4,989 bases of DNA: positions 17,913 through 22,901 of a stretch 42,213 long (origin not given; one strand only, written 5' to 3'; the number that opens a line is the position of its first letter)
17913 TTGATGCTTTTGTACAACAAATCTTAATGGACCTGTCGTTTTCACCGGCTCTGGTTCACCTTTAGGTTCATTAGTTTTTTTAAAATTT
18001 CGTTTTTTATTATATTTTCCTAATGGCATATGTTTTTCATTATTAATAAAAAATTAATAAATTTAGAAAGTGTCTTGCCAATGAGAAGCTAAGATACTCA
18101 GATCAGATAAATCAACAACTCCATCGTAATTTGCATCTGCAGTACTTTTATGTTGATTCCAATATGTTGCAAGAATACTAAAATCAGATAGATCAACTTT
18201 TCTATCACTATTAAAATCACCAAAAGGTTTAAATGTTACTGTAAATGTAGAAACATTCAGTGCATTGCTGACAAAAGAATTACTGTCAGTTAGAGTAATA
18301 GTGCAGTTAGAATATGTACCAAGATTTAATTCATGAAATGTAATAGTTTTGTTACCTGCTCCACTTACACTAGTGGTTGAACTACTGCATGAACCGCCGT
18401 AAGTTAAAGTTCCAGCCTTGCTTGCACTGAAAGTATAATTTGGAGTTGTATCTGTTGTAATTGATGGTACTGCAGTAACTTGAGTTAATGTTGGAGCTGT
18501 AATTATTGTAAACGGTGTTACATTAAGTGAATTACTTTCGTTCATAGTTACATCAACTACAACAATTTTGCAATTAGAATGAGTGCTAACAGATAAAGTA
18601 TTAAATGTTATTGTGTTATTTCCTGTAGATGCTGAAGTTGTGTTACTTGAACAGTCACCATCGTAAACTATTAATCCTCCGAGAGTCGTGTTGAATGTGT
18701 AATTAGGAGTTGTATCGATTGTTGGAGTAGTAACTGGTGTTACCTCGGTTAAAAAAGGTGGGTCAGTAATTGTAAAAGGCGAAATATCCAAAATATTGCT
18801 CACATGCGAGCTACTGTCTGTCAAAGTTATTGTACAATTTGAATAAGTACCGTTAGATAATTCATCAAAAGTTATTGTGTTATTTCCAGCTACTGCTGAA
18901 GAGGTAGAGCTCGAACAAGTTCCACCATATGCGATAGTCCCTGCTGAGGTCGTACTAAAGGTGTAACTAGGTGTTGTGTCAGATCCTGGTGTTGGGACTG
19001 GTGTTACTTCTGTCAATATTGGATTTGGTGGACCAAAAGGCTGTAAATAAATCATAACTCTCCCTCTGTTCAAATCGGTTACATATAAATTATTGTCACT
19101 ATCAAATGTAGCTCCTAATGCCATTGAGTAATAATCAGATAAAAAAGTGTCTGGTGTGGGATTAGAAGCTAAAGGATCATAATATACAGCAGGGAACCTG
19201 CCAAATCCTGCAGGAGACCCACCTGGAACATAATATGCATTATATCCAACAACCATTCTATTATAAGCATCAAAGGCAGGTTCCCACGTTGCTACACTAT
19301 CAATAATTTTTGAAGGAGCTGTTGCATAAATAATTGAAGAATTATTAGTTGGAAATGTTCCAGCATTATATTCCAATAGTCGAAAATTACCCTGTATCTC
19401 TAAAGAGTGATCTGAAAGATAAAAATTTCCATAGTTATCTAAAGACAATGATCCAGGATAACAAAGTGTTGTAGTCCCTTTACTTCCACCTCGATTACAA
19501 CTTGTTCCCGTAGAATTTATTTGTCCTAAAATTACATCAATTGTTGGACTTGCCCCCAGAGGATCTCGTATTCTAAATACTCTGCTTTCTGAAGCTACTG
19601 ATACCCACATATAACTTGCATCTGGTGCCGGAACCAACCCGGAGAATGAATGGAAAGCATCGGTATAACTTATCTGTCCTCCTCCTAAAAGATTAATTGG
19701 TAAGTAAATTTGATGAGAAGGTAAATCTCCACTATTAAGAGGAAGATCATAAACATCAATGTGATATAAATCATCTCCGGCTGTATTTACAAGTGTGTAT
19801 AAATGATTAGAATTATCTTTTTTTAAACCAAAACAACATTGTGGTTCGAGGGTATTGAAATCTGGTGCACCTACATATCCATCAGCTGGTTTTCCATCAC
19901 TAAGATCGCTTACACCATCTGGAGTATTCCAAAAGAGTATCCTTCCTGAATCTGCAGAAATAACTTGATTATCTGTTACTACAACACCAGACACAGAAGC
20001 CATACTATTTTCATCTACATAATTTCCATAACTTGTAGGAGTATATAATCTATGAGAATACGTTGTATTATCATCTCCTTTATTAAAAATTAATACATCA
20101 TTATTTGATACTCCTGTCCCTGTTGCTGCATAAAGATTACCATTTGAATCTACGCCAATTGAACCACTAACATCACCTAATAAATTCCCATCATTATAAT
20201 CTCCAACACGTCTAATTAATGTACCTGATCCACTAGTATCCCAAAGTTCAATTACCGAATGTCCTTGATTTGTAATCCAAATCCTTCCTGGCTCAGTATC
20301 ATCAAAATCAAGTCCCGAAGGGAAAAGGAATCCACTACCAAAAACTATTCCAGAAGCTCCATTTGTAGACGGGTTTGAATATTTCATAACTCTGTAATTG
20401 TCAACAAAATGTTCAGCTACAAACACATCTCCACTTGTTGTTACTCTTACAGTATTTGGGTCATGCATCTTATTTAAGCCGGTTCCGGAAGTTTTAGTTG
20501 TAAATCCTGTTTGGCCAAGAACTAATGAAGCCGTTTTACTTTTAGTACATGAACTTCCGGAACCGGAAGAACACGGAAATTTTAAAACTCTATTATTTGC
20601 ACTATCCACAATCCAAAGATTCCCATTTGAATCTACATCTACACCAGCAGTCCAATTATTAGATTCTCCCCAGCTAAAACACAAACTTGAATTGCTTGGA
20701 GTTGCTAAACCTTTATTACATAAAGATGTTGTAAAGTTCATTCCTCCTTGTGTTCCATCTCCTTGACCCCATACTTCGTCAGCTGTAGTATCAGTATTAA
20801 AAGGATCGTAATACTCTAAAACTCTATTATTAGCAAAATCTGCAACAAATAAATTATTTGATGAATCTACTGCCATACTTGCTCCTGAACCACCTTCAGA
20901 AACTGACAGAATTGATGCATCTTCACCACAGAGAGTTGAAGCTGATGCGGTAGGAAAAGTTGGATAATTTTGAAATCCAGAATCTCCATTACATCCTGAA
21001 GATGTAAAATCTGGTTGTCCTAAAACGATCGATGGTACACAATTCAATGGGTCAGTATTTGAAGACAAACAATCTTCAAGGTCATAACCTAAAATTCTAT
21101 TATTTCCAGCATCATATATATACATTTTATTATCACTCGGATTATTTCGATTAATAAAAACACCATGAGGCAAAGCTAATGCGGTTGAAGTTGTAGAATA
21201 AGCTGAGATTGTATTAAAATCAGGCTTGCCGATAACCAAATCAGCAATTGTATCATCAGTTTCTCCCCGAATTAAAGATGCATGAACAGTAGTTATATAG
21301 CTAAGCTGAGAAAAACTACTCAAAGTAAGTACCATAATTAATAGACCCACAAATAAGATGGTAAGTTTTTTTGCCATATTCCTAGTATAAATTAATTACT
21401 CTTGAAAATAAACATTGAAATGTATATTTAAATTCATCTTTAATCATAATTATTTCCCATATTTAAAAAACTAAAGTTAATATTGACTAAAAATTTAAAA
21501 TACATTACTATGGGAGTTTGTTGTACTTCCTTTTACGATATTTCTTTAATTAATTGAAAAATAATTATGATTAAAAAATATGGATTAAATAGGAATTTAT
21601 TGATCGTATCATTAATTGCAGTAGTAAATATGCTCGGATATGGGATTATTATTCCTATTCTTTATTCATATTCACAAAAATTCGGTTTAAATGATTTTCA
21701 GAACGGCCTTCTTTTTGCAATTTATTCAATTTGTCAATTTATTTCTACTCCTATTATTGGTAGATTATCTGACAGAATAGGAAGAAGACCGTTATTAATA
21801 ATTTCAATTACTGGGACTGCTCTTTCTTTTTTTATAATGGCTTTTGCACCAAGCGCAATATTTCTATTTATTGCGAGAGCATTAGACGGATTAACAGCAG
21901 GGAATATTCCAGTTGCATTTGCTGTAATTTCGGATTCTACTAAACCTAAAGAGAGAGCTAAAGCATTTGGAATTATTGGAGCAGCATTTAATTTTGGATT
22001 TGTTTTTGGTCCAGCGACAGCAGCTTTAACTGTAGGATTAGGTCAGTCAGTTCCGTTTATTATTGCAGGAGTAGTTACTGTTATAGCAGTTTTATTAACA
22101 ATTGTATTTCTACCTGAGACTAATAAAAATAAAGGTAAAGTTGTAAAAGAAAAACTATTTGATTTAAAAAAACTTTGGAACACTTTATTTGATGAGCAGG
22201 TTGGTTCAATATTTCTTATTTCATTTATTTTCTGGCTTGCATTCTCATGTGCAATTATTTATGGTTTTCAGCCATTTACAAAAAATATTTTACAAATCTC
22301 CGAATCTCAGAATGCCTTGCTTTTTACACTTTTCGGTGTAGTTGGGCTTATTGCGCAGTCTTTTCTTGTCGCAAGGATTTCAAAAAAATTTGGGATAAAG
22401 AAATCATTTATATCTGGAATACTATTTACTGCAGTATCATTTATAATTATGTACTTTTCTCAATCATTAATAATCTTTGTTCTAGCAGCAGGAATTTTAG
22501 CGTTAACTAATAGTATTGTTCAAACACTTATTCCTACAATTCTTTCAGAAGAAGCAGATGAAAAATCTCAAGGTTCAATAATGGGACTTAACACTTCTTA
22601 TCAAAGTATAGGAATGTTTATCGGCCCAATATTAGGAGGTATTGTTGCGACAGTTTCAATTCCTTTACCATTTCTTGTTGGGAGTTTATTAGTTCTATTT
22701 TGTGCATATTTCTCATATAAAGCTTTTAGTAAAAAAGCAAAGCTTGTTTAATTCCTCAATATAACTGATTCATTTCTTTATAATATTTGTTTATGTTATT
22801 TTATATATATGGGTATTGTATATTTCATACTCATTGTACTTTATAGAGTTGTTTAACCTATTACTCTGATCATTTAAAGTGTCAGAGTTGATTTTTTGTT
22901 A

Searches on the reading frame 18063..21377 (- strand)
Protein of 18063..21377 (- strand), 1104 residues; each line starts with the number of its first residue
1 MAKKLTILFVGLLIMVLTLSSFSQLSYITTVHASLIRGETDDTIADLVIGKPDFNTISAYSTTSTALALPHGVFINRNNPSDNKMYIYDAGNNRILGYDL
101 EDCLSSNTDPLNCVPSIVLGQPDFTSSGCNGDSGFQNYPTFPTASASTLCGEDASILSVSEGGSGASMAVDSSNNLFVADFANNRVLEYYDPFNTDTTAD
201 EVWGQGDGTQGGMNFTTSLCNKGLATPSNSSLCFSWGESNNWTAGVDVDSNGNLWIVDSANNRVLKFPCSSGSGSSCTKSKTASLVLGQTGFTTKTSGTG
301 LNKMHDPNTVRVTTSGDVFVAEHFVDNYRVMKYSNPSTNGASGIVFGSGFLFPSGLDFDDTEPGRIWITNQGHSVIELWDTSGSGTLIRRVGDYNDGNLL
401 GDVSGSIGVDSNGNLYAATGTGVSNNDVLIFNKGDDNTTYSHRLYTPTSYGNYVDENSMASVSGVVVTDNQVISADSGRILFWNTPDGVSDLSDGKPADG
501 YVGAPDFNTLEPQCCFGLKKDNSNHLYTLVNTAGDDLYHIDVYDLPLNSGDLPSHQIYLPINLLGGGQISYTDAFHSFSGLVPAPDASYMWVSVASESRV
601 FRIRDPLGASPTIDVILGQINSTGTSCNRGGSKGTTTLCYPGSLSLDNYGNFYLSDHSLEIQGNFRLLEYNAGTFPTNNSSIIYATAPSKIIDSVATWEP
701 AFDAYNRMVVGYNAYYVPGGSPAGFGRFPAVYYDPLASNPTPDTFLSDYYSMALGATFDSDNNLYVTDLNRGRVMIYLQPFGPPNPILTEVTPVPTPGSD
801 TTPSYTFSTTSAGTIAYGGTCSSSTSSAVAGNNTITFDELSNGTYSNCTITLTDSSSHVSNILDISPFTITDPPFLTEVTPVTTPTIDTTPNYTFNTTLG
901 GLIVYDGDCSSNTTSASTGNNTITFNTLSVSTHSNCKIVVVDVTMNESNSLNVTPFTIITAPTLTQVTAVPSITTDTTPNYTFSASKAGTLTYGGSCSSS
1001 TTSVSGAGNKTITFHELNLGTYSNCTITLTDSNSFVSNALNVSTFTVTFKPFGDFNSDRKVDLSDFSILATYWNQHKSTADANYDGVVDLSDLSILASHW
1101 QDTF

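Call 9: search_protein_families(library=pfam, proteins=[window:18063-21377:-], max_evalue=0.001)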
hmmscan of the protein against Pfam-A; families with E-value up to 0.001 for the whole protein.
window:18063-21377:- (1104 aa): 2 families
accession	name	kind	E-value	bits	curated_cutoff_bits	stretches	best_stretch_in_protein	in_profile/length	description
PF01436.27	NHL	-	5e-14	52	20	1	245-267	6-28/28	NHL repeat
PF00404.24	Dockerin_1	-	5.4e-07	30.1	22.9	1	1053-1097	2-53/57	Dockerin type I domain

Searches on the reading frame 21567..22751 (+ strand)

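Call 9: search_protein_families(library=pfam, proteins=[window:21567-22751:+], max_evalue=0.001)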
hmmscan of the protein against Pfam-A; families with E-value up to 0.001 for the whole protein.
window:21567-22751:+ (394 aa): 7 families
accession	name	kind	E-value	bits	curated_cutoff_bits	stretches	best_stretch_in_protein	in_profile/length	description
PF07690.21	MFS_1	-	1.7e-64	218.4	33.4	2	15-231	2-223/347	Major Facilitator Superfamily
PF12832.13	MFS_1_like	-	8.5e-18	65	25.2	1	26-360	16-361/373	MFS_1 like family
PF00083.30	Sugar_tr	-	1.8e-17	63.8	22.3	2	42-185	44-194/452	Sugar (and other) transporter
PF13347.12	MFS_2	-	5e-15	55.4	27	1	20-361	9-381/427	MFS/sugar transport protein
PF03209.21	PUCC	-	3.7e-07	30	21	1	78-362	70-361/401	PUCC protein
PF06779.20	MFS_4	-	7.7e-06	25.9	26.3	1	74-380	60-360/364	Uncharacterised MFS-type transporter YbfB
PF04276.17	DUF443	-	7.4e-05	23.1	26.2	1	123-254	54-184/202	Protein of unknown function (DUF443)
